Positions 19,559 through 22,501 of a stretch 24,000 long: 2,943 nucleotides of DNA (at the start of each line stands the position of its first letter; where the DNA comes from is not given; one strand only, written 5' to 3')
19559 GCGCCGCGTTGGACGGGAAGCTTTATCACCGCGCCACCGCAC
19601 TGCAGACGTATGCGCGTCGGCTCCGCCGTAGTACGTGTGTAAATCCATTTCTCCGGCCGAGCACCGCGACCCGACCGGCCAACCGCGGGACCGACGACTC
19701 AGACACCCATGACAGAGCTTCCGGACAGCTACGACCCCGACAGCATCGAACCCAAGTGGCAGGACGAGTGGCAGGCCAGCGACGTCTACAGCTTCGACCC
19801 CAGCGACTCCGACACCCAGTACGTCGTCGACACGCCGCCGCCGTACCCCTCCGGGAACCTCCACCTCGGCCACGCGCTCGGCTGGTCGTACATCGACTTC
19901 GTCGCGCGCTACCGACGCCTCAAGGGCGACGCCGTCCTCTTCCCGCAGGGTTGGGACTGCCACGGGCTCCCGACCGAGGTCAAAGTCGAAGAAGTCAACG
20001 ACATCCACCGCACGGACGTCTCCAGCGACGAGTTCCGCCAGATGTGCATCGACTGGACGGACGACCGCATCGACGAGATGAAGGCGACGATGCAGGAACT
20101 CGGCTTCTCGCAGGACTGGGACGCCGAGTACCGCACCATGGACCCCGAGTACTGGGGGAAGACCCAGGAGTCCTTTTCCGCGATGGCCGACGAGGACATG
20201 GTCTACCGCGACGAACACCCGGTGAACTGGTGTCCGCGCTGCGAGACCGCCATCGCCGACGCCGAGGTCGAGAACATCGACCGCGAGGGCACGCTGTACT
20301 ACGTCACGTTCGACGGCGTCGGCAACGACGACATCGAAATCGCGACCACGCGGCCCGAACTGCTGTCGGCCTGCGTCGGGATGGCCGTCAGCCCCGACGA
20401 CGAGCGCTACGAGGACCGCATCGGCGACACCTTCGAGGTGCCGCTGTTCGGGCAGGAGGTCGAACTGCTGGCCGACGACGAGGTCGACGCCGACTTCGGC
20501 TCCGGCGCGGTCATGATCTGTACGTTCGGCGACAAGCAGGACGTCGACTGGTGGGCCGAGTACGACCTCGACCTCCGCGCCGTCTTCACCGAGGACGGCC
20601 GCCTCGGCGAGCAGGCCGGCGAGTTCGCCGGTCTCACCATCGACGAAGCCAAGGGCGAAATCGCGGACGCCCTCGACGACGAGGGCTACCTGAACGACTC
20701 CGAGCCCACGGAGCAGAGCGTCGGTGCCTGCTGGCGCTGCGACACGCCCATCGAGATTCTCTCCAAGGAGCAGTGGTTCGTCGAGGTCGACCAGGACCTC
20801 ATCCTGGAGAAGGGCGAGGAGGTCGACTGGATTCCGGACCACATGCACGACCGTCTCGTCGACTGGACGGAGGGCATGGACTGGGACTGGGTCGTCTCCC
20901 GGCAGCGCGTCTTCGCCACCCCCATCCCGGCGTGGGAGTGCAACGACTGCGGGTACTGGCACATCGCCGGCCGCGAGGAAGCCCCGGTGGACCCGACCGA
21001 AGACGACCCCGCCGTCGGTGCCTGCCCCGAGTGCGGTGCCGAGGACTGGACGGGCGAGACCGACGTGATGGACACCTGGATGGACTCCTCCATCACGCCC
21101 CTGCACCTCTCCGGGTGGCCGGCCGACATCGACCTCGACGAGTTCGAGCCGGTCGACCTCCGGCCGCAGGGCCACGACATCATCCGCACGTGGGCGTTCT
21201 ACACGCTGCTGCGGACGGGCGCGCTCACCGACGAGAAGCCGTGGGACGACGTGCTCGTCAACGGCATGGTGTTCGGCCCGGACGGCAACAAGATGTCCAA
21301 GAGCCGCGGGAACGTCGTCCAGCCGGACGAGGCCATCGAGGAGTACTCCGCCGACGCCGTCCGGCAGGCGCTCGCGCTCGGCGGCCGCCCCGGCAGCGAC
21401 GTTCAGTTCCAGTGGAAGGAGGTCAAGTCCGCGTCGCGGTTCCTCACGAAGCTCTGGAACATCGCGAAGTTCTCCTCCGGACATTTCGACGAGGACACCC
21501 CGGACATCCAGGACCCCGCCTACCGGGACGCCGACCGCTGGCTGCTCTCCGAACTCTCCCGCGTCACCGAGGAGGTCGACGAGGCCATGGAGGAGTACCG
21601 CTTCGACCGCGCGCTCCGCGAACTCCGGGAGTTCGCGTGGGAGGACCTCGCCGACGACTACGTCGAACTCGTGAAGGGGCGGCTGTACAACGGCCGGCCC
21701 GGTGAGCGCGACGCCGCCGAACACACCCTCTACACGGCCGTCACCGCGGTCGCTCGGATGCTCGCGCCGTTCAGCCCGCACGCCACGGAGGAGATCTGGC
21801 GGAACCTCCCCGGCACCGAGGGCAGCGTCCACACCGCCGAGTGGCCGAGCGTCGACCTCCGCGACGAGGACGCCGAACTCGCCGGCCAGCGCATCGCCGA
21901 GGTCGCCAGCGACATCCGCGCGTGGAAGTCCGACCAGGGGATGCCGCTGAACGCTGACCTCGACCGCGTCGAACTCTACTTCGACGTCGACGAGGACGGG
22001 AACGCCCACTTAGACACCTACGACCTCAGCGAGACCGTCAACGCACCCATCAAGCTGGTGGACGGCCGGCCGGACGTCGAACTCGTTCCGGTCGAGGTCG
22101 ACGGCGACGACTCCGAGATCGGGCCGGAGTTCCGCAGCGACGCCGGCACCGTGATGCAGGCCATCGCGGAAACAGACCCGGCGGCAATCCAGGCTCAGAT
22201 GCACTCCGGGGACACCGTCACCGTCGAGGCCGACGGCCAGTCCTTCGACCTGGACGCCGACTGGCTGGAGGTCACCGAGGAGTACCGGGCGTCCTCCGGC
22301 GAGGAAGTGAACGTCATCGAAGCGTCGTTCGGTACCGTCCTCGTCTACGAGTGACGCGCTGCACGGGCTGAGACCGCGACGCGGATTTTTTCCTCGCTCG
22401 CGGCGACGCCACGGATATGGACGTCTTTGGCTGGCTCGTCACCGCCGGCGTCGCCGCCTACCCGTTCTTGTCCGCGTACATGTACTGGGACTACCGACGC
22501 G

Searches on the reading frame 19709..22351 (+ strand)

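Call 20: search_protein_families(library=pfam, proteins=[window:19709-22351:+], max_evalue=0.001)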
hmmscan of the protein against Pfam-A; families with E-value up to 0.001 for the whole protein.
window:19709-22351:+ (881 aa): 4 families
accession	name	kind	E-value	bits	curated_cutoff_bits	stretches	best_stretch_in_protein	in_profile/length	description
PF00133.28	tRNA-synt_1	-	6.3e-93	312.2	22.7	1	16-567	1-413/414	tRNA synthetases class I (I, L, M and V)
PF08264.19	Anticodon_1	-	7.1e-40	136.7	25.1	1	609-752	1-145/148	Anticodon-binding domain of tRNA ligase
PF09334.17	tRNA-synt_1g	-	1.2e-23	84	20.1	2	39-188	2-136/391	tRNA synthetases class I (M)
PF13603.12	tRNA-synt_1_2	-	1.4e-05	25.1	25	1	242-298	89-145/185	Leucyl-tRNA synthetase, editing domain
